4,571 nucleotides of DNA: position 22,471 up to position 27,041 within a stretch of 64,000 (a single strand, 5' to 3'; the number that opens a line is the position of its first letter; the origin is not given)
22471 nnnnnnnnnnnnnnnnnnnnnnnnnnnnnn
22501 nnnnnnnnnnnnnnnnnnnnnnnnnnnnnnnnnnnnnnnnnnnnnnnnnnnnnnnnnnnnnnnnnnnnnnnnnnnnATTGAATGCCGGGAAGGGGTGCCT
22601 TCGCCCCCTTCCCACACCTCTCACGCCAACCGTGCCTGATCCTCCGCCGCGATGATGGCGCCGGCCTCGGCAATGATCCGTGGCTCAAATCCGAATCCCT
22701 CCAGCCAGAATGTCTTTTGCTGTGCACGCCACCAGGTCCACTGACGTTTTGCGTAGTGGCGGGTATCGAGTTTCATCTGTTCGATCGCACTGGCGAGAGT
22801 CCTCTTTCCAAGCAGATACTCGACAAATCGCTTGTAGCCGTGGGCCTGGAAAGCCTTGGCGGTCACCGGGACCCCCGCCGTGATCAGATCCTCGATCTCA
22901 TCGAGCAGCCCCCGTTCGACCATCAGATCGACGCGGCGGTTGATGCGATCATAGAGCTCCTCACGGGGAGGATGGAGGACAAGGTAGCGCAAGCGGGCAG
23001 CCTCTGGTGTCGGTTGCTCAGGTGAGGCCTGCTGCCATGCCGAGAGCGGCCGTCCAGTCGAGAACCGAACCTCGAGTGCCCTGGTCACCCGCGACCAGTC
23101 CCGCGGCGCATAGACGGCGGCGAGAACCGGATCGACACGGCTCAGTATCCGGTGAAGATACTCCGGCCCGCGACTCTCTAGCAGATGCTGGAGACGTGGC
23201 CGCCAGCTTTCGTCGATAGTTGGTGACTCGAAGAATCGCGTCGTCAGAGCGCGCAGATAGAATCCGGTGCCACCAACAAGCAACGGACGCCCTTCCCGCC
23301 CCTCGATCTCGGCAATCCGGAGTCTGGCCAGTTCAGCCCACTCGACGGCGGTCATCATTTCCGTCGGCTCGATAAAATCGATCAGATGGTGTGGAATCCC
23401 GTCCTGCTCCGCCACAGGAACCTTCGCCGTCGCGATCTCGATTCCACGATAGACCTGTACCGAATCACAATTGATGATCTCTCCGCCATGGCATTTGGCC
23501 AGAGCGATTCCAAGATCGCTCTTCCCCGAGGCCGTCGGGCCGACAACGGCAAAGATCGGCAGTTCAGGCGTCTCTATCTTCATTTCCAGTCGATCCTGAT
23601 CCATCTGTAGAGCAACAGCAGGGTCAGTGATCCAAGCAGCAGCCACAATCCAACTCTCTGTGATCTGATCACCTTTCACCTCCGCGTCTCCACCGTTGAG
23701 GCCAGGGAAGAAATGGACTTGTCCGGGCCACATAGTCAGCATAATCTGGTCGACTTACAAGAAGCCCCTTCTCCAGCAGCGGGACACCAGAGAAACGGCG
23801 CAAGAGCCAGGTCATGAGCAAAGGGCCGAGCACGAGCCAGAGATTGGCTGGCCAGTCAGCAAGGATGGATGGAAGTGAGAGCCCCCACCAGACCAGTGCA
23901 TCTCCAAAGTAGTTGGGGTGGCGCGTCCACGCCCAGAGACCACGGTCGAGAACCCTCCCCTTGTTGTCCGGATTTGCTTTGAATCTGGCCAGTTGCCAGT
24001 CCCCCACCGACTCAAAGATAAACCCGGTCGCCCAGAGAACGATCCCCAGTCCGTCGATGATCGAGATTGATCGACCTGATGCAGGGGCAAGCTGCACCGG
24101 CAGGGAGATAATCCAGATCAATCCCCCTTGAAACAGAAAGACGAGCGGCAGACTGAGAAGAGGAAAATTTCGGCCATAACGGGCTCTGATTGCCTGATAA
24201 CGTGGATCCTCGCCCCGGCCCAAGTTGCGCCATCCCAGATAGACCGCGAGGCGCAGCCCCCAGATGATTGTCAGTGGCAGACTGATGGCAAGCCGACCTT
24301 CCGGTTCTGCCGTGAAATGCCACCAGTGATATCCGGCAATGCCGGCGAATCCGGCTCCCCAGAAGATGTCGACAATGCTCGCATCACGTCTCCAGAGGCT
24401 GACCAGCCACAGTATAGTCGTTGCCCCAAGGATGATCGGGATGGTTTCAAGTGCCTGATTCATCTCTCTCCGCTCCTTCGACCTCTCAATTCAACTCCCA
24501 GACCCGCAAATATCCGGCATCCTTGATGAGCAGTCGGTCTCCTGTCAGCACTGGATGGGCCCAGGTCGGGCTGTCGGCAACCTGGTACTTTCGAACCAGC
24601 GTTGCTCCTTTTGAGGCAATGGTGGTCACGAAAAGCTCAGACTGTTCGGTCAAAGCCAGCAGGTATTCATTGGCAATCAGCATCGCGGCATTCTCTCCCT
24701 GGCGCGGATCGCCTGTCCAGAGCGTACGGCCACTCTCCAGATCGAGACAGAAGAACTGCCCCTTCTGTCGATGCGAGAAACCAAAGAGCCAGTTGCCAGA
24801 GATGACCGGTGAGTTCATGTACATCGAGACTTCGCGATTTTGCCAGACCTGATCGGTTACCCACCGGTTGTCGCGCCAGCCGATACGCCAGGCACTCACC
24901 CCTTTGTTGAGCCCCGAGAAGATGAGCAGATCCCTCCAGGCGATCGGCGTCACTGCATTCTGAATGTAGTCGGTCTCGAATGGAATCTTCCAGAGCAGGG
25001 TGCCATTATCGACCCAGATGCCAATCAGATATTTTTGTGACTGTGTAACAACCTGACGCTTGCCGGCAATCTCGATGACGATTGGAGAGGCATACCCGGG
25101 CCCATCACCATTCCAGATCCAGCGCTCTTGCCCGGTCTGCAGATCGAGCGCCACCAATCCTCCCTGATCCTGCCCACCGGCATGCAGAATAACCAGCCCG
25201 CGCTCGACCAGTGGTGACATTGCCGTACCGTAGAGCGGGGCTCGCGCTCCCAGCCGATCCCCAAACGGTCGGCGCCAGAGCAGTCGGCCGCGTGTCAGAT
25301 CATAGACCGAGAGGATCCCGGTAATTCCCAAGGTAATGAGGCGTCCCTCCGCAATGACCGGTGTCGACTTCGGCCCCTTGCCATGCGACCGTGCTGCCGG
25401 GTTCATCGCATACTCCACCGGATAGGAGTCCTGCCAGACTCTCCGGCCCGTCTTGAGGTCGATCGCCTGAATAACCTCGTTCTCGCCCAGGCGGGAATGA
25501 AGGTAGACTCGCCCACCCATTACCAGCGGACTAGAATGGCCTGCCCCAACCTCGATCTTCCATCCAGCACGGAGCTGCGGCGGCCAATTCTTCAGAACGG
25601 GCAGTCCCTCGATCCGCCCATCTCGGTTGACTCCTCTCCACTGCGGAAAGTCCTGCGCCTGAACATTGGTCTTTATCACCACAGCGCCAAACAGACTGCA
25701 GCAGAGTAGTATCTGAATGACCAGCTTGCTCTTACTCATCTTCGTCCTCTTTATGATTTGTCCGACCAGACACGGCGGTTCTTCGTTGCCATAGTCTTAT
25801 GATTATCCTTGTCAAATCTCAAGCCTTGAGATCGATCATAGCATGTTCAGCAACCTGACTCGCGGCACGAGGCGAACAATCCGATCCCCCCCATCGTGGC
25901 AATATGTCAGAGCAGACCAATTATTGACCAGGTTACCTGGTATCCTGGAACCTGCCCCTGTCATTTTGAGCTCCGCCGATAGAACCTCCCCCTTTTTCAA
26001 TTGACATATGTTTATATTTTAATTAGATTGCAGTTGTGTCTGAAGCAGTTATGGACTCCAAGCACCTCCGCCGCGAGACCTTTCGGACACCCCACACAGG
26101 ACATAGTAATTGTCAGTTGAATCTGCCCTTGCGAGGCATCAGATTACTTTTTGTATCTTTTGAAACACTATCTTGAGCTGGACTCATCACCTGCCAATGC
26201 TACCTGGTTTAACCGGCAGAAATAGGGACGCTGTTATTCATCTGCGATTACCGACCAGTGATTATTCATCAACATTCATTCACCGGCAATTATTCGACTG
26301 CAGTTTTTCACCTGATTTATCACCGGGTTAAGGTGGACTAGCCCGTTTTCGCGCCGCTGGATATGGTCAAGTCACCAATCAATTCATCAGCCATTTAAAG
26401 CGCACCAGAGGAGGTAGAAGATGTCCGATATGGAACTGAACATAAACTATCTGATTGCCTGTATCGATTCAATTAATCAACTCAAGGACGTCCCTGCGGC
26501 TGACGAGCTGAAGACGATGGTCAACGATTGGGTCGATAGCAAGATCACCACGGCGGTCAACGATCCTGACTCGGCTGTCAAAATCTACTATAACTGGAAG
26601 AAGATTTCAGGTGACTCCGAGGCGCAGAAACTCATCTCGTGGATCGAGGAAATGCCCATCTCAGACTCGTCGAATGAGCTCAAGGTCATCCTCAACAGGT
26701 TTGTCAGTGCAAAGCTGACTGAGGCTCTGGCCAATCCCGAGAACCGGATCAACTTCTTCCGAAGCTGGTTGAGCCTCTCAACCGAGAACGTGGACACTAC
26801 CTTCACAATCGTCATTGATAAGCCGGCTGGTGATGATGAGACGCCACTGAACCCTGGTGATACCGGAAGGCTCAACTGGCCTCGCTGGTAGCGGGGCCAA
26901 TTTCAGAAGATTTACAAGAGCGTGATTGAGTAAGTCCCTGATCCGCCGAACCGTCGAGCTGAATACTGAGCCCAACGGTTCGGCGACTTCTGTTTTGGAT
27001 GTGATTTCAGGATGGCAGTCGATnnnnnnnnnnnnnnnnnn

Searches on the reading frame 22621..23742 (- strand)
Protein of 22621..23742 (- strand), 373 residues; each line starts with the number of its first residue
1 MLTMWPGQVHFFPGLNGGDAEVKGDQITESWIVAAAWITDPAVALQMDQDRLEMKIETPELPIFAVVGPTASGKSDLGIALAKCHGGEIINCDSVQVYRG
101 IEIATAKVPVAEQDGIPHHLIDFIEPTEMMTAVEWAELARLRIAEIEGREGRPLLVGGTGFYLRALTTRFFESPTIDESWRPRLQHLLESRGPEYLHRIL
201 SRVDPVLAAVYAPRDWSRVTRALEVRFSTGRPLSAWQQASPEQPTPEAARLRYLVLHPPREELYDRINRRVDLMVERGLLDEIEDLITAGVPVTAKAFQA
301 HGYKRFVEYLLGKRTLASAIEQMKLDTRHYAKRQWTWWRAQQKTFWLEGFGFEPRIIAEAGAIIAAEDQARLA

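Call 61: search_protein_families(library=pfam, proteins=[window:22621-23742:-], max_evalue=0.00001)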
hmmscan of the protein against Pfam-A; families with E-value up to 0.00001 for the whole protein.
window:22621-23742:- (373 aa): 2 families
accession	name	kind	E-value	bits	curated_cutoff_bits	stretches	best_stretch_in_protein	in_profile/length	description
PF01715.23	IPPT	-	1.1e-76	258.1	23.6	1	96-340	1-242/243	IPP transferase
PF01745.22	IPT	-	2.1e-06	27.8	20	1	63-107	3-47/233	Isopentenyl transferase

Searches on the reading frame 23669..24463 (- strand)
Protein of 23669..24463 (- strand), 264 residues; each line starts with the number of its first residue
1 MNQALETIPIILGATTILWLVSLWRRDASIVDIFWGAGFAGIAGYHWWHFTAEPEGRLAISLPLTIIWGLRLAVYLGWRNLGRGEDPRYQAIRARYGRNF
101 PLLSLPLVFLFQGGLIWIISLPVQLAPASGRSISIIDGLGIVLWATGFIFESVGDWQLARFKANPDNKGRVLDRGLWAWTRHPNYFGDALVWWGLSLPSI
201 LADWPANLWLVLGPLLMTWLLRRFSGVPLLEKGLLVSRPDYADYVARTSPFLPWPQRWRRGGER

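Call 61: search_protein_families(library=pfam, proteins=[window:23669-24463:-], max_evalue=0.00001)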
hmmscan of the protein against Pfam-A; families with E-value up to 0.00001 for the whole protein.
window:23669-24463:- (264 aa): 2 families
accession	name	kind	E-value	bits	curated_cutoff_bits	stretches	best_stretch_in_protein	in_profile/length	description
PF06966.17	DUF1295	-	8.6e-70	235.3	20.4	1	18-248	1-235/235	Protein of unknown function (DUF1295)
PF02544.21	Steroid_dh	-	8.6e-06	26.2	22.6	0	139-198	44-103/150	3-oxo-5-alpha-steroid 4-dehydrogenase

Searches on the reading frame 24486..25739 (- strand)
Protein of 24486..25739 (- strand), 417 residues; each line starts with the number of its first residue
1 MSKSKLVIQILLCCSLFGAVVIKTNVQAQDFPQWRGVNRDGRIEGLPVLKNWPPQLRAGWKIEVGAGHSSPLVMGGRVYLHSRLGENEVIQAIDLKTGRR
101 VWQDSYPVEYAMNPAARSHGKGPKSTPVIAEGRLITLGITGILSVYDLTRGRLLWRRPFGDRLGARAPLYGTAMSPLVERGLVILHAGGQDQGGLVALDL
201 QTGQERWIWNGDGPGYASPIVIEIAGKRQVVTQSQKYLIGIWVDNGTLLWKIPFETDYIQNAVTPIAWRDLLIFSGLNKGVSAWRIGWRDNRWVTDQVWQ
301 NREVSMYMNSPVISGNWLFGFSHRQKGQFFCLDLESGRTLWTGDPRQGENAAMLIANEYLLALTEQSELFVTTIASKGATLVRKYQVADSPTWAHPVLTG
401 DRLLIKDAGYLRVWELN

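Call 3: search_protein_families(library=pfam, proteins=[window:24486-25739:-], max_evalue=0.01)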
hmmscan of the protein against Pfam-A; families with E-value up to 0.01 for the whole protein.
window:24486-25739:- (417 aa): 3 families
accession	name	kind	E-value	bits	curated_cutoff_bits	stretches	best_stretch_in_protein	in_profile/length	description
PF13360.13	PQQ_2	-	8.7e-33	114.3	27.6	2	88-342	3-232/233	Outer membrane protein assembly factor BamB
PF01011.28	PQQ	-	1.3e-11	44.3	26.7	1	142-230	498-594/595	Glucose/ethanol/alcohol dehydrogenase, beta-propeller domain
PF13570.13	Beta-prop_ACSF4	-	2.1e-08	34.4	133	1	69-260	95-259/329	Beta-alanine-activating enzyme, beta-propeller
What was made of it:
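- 24486..25739 (-): P: secreted PQQ_2/BamB-like beta-propeller (417 aa, N-terminal signal peptide). It is a probable periplasmic accessory of the system, not a BamB orthologue. PQQ_2 114 bits (call 3).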

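Call 4: search_protein_families(library=ncbifam, proteins=[window:24486-25739:-], max_evalue=0.01)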
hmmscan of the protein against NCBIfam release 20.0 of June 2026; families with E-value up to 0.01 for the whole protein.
window:24486-25739:- (417 aa): 7 families
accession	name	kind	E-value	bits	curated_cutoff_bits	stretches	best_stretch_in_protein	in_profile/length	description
TIGR03300.1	assembly_YfgL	equivalog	2.1e-15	56.3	285.2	2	56-251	40-215/377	outer membrane protein assembly factor BamB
NF008351.0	PRK11138.1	equivalog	6.8e-15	54.4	423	1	189-412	126-348/394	outer membrane protein assembly factor BamB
TIGR03075.1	PQQ_enz_alc_DH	subfamily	3e-10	39.3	480.05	1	63-208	54-196/530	PQQ-dependent dehydrogenase, methanol/ethanol family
TIGR04528.1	acido_non_PQQ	subfamily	9.1e-08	31.3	650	0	190-254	398-461/493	acido-empty-quinoprotein group A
NF041516.1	PA2928_fam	subfamily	4.7e-05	22.9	70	0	143-205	71-123/376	PA2928 family protein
TIGR03074.1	PQQ_membr_DH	subfamily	0.00068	17.6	832.65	0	56-120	689-753/783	membrane-bound PQQ-dependent dehydrogenase, glucose/quinate/shikimate family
NF053615.1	SerThrKinAfsKStmc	equivalog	0.002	16.8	1300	0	131-251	530-643/809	protein serine/threonine kinase AfsK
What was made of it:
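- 24486..25739 (-): BamB TIGR03300 scores only 56 bits against a 285 cut-off (call 4).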

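Call 60: search_protein_families(library=padloc, proteins=[window:24486-25739:-], max_evalue=0.001)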
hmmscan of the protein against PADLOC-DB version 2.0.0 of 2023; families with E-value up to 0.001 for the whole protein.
window:24486-25739:- (417 aa): 0 families

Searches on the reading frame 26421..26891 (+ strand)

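Call 3: search_protein_families(library=pfam, proteins=[window:26421-26891:+], max_evalue=0.01)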
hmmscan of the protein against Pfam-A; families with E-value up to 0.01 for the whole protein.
window:26421-26891:+ (156 aa): 2 families
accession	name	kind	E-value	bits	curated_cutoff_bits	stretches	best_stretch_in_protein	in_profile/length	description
PF16810.10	RXLR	-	0.00021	22.2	26.9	0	86-118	71-103/141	RXLR phytopathogen effector protein, Avirulence activity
PF12239.13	DUF3605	-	0.0027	18.4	23.6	0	81-120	102-141/154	Protein of unknown function (DUF3605)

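Call 4: search_protein_families(library=ncbifam, proteins=[window:26421-26891:+], max_evalue=0.01)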
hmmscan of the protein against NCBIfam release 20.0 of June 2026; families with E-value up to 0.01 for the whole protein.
window:26421-26891:+ (156 aa): 0 families
